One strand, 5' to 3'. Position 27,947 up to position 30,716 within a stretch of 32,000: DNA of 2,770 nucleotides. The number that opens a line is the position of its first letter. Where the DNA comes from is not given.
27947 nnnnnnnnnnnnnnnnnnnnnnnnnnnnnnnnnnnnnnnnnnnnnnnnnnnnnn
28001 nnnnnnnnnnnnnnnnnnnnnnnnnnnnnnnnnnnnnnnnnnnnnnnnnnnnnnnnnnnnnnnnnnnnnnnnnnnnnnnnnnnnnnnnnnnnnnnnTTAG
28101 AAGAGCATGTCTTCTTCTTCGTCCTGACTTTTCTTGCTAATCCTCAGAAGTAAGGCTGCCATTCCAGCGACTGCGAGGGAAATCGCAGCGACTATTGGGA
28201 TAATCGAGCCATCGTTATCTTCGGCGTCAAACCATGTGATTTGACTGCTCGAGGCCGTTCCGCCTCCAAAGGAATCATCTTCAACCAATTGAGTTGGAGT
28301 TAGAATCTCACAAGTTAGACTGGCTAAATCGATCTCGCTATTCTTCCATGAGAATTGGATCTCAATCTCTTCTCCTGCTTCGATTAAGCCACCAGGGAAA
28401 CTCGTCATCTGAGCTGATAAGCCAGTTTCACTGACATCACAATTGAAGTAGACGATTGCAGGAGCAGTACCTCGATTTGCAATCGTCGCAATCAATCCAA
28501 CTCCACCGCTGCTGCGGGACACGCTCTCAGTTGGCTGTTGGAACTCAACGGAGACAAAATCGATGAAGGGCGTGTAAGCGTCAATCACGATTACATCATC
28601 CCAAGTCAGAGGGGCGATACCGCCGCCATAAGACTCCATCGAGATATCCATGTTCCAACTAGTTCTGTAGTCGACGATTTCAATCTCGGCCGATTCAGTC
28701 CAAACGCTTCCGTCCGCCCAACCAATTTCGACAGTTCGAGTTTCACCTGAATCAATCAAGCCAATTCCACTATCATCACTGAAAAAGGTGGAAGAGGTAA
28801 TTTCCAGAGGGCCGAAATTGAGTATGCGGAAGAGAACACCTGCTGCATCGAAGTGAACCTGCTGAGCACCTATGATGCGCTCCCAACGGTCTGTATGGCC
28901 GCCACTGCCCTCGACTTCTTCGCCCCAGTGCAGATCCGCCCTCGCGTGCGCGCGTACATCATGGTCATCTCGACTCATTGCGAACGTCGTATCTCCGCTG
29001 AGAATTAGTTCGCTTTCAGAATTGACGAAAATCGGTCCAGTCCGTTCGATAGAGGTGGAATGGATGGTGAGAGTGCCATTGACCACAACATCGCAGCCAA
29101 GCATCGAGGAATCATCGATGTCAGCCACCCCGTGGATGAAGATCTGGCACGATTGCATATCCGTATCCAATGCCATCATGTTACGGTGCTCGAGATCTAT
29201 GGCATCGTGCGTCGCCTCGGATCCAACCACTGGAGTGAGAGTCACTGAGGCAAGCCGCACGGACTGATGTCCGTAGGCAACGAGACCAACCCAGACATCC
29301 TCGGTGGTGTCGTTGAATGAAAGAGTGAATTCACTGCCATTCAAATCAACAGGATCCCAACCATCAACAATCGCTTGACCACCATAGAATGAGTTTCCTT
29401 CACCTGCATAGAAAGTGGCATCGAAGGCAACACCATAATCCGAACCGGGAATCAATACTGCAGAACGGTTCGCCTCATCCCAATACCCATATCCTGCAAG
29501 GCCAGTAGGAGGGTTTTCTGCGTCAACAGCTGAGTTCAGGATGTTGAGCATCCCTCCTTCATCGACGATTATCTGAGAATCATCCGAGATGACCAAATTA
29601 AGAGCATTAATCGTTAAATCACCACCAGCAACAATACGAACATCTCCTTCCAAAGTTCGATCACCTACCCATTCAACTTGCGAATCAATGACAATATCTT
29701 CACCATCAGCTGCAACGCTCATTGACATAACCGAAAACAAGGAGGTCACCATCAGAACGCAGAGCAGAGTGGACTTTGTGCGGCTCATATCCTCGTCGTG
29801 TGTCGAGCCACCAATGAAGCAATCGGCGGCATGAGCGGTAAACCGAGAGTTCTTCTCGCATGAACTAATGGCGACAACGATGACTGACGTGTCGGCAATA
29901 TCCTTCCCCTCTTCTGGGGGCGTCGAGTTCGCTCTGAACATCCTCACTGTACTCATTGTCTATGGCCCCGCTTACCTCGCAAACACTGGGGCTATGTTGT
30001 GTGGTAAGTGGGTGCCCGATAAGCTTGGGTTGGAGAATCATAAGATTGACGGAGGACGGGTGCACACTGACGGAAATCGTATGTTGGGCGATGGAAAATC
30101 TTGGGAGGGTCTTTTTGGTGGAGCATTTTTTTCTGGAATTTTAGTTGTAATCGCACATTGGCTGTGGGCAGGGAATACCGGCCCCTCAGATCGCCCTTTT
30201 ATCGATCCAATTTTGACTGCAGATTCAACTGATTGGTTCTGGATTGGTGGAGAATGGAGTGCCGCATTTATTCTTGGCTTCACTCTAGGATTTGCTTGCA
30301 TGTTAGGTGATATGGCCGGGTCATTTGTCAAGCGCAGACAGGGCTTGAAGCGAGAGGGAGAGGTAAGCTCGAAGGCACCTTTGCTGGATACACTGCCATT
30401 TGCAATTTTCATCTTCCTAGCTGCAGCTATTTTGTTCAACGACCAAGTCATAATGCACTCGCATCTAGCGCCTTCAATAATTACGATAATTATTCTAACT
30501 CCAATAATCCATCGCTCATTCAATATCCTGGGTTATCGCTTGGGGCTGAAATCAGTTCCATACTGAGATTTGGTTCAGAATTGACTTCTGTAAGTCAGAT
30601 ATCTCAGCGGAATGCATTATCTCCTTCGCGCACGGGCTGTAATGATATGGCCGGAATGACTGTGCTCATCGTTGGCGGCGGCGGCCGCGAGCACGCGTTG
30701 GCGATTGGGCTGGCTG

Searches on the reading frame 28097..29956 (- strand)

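Call 5: search_protein_families(library=pfam, proteins=[window:28097-29956:-], max_evalue=0.01)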
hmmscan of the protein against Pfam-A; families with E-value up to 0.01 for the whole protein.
window:28097-29956:- (619 aa): 0 families

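Call 16: search_protein_families(library=ncbifam, proteins=[window:28097-29956:-], max_evalue=0.01)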
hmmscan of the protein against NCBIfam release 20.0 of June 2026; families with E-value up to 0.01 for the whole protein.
window:28097-29956:- (619 aa): 1 family
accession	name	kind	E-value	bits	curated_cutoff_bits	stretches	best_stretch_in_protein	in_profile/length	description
NF010245.0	PRK13692.1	equivalog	0.01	15.7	232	0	229-330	49-147/159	(3R)-hydroxyacyl-ACP dehydratase subunit HadA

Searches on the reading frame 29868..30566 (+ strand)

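Call 5: search_protein_families(library=pfam, proteins=[window:29868-30566:+], max_evalue=0.01)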
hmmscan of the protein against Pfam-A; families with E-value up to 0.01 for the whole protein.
window:29868-30566:+ (232 aa): 2 families
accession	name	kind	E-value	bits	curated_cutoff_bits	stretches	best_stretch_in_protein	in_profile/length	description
PF01864.22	CarS-like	-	8.5e-25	88.2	22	1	25-232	5-175/175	CDP-archaeol synthase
PF01148.25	CTP_transf_1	-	2e-08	34.8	24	1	76-165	169-235/264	Cytidylyltransferase family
